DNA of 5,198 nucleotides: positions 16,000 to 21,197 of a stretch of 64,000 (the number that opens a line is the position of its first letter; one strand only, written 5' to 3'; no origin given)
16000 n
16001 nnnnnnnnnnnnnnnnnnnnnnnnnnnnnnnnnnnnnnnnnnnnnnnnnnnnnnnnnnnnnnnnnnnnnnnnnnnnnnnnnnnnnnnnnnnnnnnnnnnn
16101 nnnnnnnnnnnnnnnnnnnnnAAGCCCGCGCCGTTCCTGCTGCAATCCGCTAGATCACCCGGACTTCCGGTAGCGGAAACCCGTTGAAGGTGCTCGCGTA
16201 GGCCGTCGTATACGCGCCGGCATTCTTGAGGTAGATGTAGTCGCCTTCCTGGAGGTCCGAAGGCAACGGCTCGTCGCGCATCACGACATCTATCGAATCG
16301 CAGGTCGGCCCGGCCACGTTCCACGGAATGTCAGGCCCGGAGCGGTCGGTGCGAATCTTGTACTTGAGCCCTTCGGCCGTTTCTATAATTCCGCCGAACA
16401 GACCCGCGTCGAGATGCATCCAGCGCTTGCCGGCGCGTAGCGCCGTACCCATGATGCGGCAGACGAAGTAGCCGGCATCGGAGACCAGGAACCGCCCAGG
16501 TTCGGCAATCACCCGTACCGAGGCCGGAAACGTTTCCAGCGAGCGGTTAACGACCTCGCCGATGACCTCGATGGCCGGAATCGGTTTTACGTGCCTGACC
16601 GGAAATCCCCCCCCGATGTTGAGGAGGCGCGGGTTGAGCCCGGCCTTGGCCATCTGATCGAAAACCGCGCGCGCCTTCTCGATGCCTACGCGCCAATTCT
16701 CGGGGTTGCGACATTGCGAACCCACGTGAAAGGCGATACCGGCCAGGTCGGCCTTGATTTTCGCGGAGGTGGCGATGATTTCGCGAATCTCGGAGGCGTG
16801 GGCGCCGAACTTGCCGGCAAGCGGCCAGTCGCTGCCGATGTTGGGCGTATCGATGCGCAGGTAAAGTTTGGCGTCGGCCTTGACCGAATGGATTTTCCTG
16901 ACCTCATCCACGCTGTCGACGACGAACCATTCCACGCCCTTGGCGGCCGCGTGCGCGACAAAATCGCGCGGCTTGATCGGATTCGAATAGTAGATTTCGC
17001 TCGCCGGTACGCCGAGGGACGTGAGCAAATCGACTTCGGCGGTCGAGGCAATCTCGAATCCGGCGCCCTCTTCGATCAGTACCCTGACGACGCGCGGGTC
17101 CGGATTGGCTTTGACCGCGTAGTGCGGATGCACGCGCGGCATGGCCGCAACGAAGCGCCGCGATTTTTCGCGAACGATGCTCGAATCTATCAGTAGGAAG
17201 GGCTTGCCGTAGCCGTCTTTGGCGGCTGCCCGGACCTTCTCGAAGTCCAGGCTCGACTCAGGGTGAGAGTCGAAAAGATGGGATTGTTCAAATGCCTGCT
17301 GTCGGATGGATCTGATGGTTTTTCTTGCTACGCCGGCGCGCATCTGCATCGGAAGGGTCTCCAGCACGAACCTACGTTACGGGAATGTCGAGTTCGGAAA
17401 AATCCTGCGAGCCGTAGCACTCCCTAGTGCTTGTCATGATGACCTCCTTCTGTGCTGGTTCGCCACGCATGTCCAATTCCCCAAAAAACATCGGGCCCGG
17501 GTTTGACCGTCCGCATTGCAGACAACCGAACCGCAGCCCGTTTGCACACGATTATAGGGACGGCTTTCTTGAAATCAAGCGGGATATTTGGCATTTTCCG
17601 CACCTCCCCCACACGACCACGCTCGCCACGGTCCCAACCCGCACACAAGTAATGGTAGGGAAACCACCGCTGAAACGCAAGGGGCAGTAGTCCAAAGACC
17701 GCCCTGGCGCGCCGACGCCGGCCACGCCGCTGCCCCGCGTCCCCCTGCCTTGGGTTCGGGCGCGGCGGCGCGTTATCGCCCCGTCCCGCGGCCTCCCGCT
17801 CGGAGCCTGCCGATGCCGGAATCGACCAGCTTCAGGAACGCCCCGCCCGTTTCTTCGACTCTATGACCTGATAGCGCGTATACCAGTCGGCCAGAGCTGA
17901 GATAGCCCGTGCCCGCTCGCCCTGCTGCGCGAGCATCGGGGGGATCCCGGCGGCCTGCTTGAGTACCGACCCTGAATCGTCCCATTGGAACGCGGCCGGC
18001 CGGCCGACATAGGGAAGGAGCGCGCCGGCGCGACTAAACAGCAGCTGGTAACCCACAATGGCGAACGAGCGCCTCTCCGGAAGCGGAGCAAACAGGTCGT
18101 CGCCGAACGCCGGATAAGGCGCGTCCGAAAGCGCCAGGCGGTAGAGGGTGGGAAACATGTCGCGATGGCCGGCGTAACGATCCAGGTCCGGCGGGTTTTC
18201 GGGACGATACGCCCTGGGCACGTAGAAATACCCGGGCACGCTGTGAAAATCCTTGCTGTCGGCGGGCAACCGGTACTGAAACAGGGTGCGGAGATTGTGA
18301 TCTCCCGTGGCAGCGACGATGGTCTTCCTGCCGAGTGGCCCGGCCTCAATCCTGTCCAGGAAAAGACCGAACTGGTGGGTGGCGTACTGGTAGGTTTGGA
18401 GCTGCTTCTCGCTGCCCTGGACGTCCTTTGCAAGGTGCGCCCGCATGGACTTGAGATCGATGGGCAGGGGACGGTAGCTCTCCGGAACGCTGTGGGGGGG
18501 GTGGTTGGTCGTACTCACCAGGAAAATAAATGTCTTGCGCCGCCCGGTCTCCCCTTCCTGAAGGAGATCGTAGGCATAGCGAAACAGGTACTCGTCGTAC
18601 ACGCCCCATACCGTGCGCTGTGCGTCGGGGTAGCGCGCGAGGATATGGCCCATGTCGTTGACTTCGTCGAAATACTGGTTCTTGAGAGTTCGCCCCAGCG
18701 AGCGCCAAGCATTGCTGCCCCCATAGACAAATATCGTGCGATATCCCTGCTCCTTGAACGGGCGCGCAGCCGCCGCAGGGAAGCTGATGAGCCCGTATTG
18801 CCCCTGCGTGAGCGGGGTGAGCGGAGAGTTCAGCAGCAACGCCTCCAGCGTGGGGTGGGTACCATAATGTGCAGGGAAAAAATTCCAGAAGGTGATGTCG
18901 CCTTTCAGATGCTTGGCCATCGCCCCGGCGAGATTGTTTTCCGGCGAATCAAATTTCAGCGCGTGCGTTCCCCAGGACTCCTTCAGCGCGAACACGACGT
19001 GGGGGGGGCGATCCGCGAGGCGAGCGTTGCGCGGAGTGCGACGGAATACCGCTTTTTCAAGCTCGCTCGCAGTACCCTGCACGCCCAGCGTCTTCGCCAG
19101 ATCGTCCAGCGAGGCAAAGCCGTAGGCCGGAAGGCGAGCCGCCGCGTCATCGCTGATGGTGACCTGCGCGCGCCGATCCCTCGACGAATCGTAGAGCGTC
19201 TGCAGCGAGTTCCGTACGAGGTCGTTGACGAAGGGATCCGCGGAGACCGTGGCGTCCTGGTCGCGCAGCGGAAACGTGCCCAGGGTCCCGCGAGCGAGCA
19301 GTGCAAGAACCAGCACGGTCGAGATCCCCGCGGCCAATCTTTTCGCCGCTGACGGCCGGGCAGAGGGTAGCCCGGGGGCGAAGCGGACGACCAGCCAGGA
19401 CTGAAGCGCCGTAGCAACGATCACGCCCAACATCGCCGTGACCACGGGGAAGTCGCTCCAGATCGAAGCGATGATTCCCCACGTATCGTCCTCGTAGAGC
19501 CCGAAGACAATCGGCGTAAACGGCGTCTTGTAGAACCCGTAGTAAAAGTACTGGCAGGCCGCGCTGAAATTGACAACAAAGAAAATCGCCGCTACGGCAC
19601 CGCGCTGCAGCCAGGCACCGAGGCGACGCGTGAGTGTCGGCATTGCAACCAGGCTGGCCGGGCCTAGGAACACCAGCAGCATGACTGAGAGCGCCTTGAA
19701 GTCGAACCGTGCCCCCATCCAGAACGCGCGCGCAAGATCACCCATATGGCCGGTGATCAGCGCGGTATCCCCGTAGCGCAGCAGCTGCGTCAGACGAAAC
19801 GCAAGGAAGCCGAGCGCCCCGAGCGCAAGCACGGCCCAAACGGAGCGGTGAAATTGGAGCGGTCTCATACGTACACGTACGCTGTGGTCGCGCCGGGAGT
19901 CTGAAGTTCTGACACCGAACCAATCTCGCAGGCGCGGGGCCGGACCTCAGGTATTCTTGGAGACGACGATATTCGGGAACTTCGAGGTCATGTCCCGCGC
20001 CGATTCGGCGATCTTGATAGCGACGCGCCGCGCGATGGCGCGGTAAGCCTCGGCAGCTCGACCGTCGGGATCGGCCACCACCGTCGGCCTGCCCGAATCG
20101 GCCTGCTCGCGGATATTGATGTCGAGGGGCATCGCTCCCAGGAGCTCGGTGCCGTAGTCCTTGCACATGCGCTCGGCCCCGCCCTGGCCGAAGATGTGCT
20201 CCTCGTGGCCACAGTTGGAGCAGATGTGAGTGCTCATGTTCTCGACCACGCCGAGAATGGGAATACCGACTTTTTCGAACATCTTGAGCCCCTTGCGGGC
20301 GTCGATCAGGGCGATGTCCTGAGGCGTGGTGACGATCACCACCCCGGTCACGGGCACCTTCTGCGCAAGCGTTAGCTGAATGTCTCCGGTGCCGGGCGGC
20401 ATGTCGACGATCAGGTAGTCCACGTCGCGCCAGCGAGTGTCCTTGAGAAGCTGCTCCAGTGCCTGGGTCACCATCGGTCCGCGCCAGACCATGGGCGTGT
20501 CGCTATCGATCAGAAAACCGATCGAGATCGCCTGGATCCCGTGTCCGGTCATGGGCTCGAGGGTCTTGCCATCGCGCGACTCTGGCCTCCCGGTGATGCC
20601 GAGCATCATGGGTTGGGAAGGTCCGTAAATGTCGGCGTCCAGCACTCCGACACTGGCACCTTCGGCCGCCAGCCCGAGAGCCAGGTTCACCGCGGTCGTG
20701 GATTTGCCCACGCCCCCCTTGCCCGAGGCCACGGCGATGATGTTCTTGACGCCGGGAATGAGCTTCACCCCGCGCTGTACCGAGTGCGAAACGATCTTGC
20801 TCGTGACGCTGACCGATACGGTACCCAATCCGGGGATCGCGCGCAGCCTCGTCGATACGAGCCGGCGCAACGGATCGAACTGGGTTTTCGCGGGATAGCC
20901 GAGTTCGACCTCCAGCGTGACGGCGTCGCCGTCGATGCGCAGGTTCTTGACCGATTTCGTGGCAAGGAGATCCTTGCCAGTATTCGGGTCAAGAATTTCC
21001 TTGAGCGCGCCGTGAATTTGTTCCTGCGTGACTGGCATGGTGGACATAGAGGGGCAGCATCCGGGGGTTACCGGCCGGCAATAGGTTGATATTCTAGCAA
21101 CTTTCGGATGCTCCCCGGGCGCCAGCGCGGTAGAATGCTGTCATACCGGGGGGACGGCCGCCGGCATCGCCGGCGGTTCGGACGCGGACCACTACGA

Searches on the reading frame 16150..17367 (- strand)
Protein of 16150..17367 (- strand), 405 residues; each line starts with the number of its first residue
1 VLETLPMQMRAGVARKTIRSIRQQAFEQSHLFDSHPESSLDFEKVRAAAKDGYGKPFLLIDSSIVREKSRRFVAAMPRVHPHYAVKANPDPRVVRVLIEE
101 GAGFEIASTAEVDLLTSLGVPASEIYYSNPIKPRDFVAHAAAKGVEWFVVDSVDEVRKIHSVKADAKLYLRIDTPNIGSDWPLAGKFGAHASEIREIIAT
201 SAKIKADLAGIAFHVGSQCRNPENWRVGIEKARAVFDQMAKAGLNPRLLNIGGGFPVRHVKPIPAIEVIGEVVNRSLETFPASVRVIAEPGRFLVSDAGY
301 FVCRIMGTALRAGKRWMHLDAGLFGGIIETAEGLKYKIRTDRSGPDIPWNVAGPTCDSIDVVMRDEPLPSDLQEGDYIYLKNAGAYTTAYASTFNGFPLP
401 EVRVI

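Call 15: search_protein_families(library=pfam, proteins=[window:16150-17367:-], max_evalue=0.001)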
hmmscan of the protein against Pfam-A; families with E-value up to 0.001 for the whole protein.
window:16150-17367:- (405 aa): 3 families
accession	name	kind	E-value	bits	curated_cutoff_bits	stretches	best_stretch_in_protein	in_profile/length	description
PF02784.22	Orn_Arg_deC_N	-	2.6e-57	194.5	23.4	1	65-296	4-247/247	Pyridoxal-dependent decarboxylase, pyridoxal binding domain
PF00278.28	Orn_DAP_Arg_deC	-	3.1e-16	59.9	23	1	293-384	5-95/95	Pyridoxal-dependent decarboxylase, C-terminal sheet domain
PF01168.26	Ala_racemase_N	-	1.8e-05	25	24.1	1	65-251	6-193/220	Alanine racemase, N-terminal domain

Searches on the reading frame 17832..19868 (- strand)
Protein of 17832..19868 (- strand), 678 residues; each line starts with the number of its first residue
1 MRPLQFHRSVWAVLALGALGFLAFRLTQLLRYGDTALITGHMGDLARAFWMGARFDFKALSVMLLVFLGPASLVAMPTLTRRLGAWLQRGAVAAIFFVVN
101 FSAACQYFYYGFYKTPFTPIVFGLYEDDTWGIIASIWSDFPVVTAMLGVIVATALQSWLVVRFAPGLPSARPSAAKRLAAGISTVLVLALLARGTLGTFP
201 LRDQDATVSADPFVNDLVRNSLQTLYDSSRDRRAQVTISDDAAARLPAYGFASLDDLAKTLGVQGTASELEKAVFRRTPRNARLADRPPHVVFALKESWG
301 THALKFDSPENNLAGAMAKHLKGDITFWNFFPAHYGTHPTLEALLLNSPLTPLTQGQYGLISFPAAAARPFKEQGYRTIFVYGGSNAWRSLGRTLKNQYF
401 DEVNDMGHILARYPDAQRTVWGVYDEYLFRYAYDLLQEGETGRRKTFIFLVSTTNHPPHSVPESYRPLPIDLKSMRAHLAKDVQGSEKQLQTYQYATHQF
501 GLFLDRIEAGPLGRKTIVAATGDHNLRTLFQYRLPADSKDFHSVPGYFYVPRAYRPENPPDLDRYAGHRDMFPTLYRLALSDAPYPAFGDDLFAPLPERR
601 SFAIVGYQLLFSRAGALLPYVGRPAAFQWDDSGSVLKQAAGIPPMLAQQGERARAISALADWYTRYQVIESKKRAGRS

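Call 90: search_protein_families(library=pfam, proteins=[window:17832-19868:-], max_evalue=0.0001)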
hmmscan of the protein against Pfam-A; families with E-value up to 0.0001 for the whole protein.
window:17832-19868:- (678 aa): 1 family
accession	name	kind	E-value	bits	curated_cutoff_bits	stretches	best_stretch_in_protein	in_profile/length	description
PF00884.28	Sulfatase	-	1.1e-18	68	25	1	289-579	1-299/301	Sulfatase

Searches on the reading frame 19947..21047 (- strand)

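Call 90: search_protein_families(library=pfam, proteins=[window:19947-21047:-], max_evalue=0.0001)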
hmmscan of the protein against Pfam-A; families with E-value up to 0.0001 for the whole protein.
window:19947-21047:- (366 aa): 6 families
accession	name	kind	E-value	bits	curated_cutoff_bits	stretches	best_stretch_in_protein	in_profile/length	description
PF10609.15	ParA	-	1.1e-104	349.7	27.1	1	100-342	2-245/246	NUBPL iron-transfer P-loop NTPase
PF01883.24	FeS_assembly_P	-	3.1e-18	66.2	23.5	1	9-81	2-73/73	Iron-sulfur cluster assembly protein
PF01656.29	CbiA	-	8e-13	48.9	25.4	1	104-321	1-124/125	CobQ/CobB/MinD/ParA nucleotide binding domain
PF13614.12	AAA_31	-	5e-11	43.3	27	1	102-140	2-40/177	AAA domain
PF09140.17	MipZ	-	2e-08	34.3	20.7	1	103-224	2-114/262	ATPase MipZ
PF00142.24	Fer4_NifH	-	3.5e-07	30.4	25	1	108-343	6-245/271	4Fe-4S iron sulfur cluster binding proteins, NifH/frxC family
